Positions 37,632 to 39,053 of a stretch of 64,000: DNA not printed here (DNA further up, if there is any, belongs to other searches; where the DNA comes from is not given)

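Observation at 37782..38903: XRE-family HTH fused to a LicC/PntC-like cytidylyltransferase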

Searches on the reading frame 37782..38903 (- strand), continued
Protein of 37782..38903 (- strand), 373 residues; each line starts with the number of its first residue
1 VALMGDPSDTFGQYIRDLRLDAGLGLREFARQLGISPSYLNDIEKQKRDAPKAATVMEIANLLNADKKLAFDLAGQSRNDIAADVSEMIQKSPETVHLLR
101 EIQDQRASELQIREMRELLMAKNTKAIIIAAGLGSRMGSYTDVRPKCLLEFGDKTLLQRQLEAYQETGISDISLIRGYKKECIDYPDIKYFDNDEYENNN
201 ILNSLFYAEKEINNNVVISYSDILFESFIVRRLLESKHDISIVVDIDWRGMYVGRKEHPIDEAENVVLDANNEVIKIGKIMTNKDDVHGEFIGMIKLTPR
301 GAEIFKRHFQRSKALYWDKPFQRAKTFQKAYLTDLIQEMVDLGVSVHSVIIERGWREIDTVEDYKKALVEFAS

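Call 52: fold_search(model_id=the predicted structure, library=pdb)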
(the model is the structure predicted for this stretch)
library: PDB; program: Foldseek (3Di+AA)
matches with E <= 10: 1321; with E <= 0.001: 552
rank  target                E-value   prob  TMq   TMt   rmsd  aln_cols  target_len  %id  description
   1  6pd2_C                6.9e-18  1.00  0.54  0.33   3.7       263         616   21  PntC-AEPT: fusion protein of phosphonate-specific cytidylyltransferase and 2-aminoethylphosphonate (AEP) transaminase  (released 2019-08-07)
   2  6pd2_A                5.8e-17  1.00  0.53  0.33   3.7       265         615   22  PntC-AEPT: fusion protein of phosphonate-specific cytidylyltransferase and 2-aminoethylphosphonate (AEP) transaminase  (released 2019-08-07)
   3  1jyk                  1.4e-16  1.00  0.53  0.84   3.4       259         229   24  Catalytic Mechanism of CTP:phosphocholine Cytidylyltransferase from Streptococcus pneumoniae (LicC) (released 2002-02-22)
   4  6pd1_B                1.8e-16  1.00  0.52  0.33   3.6       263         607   20  PntC-AEPT: fusion protein of phosphonate-specific cytidylyltransferase and 2-aminoethylphosphonate (AEP) transaminase  (released 2019-08-07)
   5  6pd1_A                2.3e-16  1.00  0.52  0.33   3.4       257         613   21  PntC-AEPT: fusion protein of phosphonate-specific cytidylyltransferase and 2-aminoethylphosphonate (AEP) transaminase  (released 2019-08-07)
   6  1jyl_A                3.3e-16  1.00  0.53  0.84   3.1       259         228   24  Catalytic Mechanism of CTP:phosphocholine Cytidylyltransferase from Streptococcus pneumoniae (LicC) (released 2002-02-22)
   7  4jd0                  4.6e-16  1.00  0.50  0.73   4.1       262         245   19  Structure of the inositol-1-phosphate CTP transferase from T. maritima. (released 2013-09-18)
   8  6pd1_C                5.5e-16  1.00  0.52  0.32   3.5       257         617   21  PntC-AEPT: fusion protein of phosphonate-specific cytidylyltransferase and 2-aminoethylphosphonate (AEP) transaminase  (released 2019-08-07)
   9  6pd1_D                5.8e-16  1.00  0.51  0.32   3.5       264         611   21  PntC-AEPT: fusion protein of phosphonate-specific cytidylyltransferase and 2-aminoethylphosphonate (AEP) transaminase  (released 2019-08-07)
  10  6pd2_D                1.0e-15  1.00  0.52  0.32   3.1       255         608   21  PntC-AEPT: fusion protein of phosphonate-specific cytidylyltransferase and 2-aminoethylphosphonate (AEP) transaminase  (released 2019-08-07)
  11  5w6j_B                3.4e-15  1.00  0.51  0.46   5.0       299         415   14  Agrobacterium tumefaciens ADP-glucose pyrophosphorylase (released 2018-11-14)
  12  5w6j_A                1.3e-14  1.00  0.50  0.46   4.7       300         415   15  Agrobacterium tumefaciens ADP-glucose pyrophosphorylase (released 2018-11-14)
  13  5l6s_B                1.3e-14  1.00  0.49  0.44   5.9       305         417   16  Crystal structure of E. coli ADP-glucose pyrophosphorylase (AGPase) in complex with a positive allosteric regulator be (released 2016-09-07)
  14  5w5t_E                1.4e-14  1.00  0.51  0.47   4.8       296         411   16  Agrobacterium tumefaciens ADP-Glucose Pyrophosphorylase bound to activator ethyl pyruvate (released 2018-11-14)
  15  3hl3_A                1.8e-14  1.00  0.50  0.73   3.8       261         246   18  2.76 Angstrom Crystal Structure of a Putative Glucose-1-Phosphate Thymidylyltransferase from Bacillus anthracis in Com (released 2009-06-09)
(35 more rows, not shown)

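Call 54: search_solved_structures(query=A2, max_evalue=0.0001, show_alignments=3)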
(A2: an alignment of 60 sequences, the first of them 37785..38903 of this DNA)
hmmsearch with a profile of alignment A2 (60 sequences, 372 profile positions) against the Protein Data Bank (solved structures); distinct sequences matched with E-value up to 0.0001: 28.
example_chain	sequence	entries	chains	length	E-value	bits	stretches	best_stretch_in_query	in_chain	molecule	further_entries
1jyk_A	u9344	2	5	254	2e-20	76.4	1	117-232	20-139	CTP:phosphocholine Cytidylyltransferase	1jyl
6pd1_A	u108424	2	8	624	2.5e-09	39.9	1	123-235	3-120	Nucleotidyl transferase/aminotransferase, class V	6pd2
1tzf_A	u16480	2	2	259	2.7e-08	36.5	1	123-190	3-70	Glucose-1-phosphate cytidylyltransferase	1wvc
2ggo_A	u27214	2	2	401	3.2e-08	36.2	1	124-225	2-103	401aa long hypothetical glucose-1-phosphate thymidylyltransferase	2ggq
8tac_A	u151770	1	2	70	4.2e-08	35.8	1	6-63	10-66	DBP48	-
3qq6_A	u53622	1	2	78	5.5e-08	35.5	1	4-71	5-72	HTH-type transcriptional regulator sinR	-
5z09_A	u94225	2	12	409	8.5e-08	34.8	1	124-182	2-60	Dual sugar-1-phosphate nucleotidylyltransferase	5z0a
8bny_A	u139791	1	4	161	1.5e-07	34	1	7-126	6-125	Immunity repressor protein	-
5tn0_A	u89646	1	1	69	4.2e-07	32.6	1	10-71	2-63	HTH-type transcriptional regulator SinR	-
1b0n_A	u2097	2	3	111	6.7e-07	31.9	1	10-75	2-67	PROTEIN (SINR PROTEIN) | HTH-TYPE TRANSCRIPTIONAL REGULATOR SINR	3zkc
9sf2_A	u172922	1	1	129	8e-07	31.6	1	9-112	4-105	Transcriptional regulator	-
8hhd_A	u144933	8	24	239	1.1e-06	31.1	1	120-183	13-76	Nucleotidyl transferase | N-acetylmuramate alpha-1-phosphate uridylyltransferase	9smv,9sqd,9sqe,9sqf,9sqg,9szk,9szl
7x8j_A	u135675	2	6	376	1.3e-06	31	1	123-181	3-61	Mannose-1-phosphate guanylyltransferase 1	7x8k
8yre_D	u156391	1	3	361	2e-06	30.3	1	124-181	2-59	Mannose-1-phosphate guanylyltransferase 1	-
7whr_B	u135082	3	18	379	2.4e-06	30.1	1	123-183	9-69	Nucleotidyl transferase family protein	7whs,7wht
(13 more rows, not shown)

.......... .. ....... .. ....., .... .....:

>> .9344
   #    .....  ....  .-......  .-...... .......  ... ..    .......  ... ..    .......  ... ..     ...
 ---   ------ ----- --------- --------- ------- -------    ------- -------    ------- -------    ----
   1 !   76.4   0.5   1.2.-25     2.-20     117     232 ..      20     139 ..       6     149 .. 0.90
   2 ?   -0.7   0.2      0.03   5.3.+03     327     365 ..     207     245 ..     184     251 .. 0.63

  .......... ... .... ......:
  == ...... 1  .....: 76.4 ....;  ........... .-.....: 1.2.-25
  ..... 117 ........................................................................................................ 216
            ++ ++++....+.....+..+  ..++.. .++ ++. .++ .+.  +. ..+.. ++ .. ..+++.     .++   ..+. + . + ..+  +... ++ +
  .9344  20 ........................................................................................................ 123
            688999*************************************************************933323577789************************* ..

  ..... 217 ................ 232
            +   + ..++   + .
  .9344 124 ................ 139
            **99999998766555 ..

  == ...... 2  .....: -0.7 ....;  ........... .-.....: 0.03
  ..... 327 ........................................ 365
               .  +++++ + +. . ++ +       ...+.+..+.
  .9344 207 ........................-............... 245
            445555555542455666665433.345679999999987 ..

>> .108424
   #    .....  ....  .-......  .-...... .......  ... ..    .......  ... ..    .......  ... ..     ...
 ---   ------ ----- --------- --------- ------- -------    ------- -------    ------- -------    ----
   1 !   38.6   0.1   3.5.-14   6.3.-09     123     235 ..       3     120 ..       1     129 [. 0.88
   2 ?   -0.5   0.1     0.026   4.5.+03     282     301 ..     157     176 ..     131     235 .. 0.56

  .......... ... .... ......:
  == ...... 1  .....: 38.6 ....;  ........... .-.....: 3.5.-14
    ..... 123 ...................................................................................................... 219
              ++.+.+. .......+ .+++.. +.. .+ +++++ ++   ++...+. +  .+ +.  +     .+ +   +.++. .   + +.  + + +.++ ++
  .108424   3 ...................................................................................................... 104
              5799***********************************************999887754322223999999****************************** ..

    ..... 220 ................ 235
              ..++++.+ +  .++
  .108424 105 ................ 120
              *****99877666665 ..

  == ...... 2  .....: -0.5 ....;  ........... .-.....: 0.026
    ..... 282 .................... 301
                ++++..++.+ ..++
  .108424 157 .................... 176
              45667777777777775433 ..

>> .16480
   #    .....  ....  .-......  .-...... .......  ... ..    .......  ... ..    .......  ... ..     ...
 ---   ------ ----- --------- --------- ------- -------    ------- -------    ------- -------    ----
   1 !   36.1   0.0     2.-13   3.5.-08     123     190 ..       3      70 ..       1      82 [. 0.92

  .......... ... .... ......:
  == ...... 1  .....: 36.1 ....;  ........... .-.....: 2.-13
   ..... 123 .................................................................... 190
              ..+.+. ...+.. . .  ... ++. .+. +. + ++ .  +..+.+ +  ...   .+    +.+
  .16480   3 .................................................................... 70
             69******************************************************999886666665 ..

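Call 58: search_protein_families(library=pfam, proteins=[L019:6783-7982:+, L020:10882-11220:+, L051:4703-5221:-, L055:12420-13301:+, L055:9990-11186:+, L057:8658-9800:+, L020:5795-6886:+, L020:4498-5799:+, L055:9091-9852:+, L018:6074-7915:+], max_evalue=0.001)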
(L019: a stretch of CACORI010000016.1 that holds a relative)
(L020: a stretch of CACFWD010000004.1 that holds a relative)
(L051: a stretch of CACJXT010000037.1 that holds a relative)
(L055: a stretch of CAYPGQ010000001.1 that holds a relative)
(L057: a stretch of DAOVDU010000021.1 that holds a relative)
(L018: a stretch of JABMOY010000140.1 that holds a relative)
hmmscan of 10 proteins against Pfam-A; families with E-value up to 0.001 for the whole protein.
L019:6783-7982:+ (400 aa): 4 families
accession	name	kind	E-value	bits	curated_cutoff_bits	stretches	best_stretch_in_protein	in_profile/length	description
PF00483.29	NTP_transferase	-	2.7e-36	125.8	21.2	1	5-276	2-238/245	Nucleotidyl transferase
PF01050.24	MannoseP_isomer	-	4.6e-35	120.7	23.6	1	287-395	8-116/116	Mannose-6-phosphate isomerase C-terminal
PF07883.17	Cupin_2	-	1.6e-08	34.6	27.2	1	314-377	5-67/70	Cupin domain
PF12804.13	NTP_transf_3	-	6.4e-07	30.1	27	1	6-113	2-96/160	MobA-like NTP transferase domain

L020:10882-11220:+ (113 aa): 2 families
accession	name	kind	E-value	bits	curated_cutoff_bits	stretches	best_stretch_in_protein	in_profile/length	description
PF00893.25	Multi_Drug_Res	-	3.9e-16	59.8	23.7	1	8-99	2-93/93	Small Multidrug Resistance protein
PF02694.21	UPF0060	-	0.00012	22.7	24.9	1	22-108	17-103/107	Uncharacterised BCR, YnfA/UPF0060 family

L051:4703-5221:- (172 aa): 3 families
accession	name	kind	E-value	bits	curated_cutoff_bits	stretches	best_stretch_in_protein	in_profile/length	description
PF01583.26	APS_kinase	-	1.1e-16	61.6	21.1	1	8-150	2-152/152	Adenylylsulphate kinase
PF06414.18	Zeta_toxin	-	8e-08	32.4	22.3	1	5-98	13-115/199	Zeta toxin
PF13671.12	AAA_33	-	0.00091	20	27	0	10-98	1-89/143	AAA domain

L055:12420-13301:+ (294 aa): 1 family
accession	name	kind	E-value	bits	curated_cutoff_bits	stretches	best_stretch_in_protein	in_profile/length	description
PF01066.26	CDP-OH_P_transf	-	3.9e-15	57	22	1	43-146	4-99/152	CDP-alcohol phosphatidyltransferase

L055:9990-11186:+ (399 aa): 1 family
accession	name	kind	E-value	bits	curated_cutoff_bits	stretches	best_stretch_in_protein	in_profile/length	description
PF07690.21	MFS_1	-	2.5e-29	102.7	33.4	1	8-342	1-344/347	Major Facilitator Superfamily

L057:8658-9800:+ (381 aa): 1 family
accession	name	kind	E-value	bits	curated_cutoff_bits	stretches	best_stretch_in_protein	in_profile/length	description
PF07396.17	Porin_O_P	-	1.1e-15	58.3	20.9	2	37-167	4-153/370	Phosphate-selective porin O and P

L020:5795-6886:+ (364 aa): 2 families
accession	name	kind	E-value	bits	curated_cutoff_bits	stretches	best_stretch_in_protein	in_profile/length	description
PF02775.26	TPP_enzyme_C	-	1.9e-13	50.9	21.9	1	223-339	20-151/151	Thiamine pyrophosphate enzyme, C-terminal TPP binding domain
PF02776.23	TPP_enzyme_N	-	9.2e-12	45.2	26.8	1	5-110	5-107/119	Thiamine pyrophosphate enzyme, N-terminal TPP binding domain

L020:4498-5799:+ (434 aa): 2 families
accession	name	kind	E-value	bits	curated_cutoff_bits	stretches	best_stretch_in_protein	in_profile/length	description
PF13714.12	PEP_mutase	-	2.7e-50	171.6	31.5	1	151-409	1-240/240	Phosphoenolpyruvate phosphomutase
PF01467.32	CTP_transf_like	-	1.1e-12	48.7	21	1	14-136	7-133/133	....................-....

L055:9091-9852:+ (254 aa): 11 families
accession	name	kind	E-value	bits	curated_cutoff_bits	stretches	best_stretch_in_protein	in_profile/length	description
PF08241.18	Methyltransf_11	-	3e-18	66.7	21.2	1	53-143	1-94/95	Methyltransferase domain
PF13649.12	Methyltransf_25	-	2.7e-17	63.7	27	1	52-140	1-97/97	Methyltransferase domain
PF13489.12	Methyltransf_23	-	9.7e-14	51.9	27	1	46-188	20-162/164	Methyltransferase domain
PF13847.12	Methyltransf_31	-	1.5e-13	51.1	27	1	48-157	3-125/145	Methyltransferase domain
PF08242.18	Methyltransf_12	-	2.7e-13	50.9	30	1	53-141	1-97/98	Methyltransferase domain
PF01209.24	Ubie_methyltran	-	1.6e-08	34.7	20.1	1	47-158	46-166/233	ubiE/COQ5 methyltransferase family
PF20922.3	Anamorsin_N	-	4.5e-06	26.9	27.1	1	106-189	49-120/163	Anamorsin, N-terminal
PF05219.18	DREV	-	8.5e-06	25.5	26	1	39-161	86-203/265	DREV methyltransferase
PF06325.19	PrmA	-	2.2e-05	24.5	22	1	48-166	161-281/296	Ribosomal protein L11 methyltransferase (PrmA)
PF00891.24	Methyltransf_2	-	0.00019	21.3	22.3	1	35-157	53-177/210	O-methyltransferase domain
PF01555.25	N6_N4_Mtase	-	0.0003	21.2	26.7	0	48-85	181-218/221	DNA methylase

L018:6074-7915:+ (614 aa): 3 families
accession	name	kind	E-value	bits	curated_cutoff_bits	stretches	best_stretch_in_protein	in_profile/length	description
PF00884.28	Sulfatase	-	8.4e-39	134.1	25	2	301-478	137-301/301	Sulfatase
PF01663.27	Phosphodiest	-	1.9e-06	28.1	23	1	389-426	186-223/342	Type I phosphodiesterase / nucleotide pyrophosphatase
PF16347.10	SGSH_C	-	8.5e-05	23.2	29.3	1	427-564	1-135/154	N-sulphoglucosamine sulphohydrolase, C-terminal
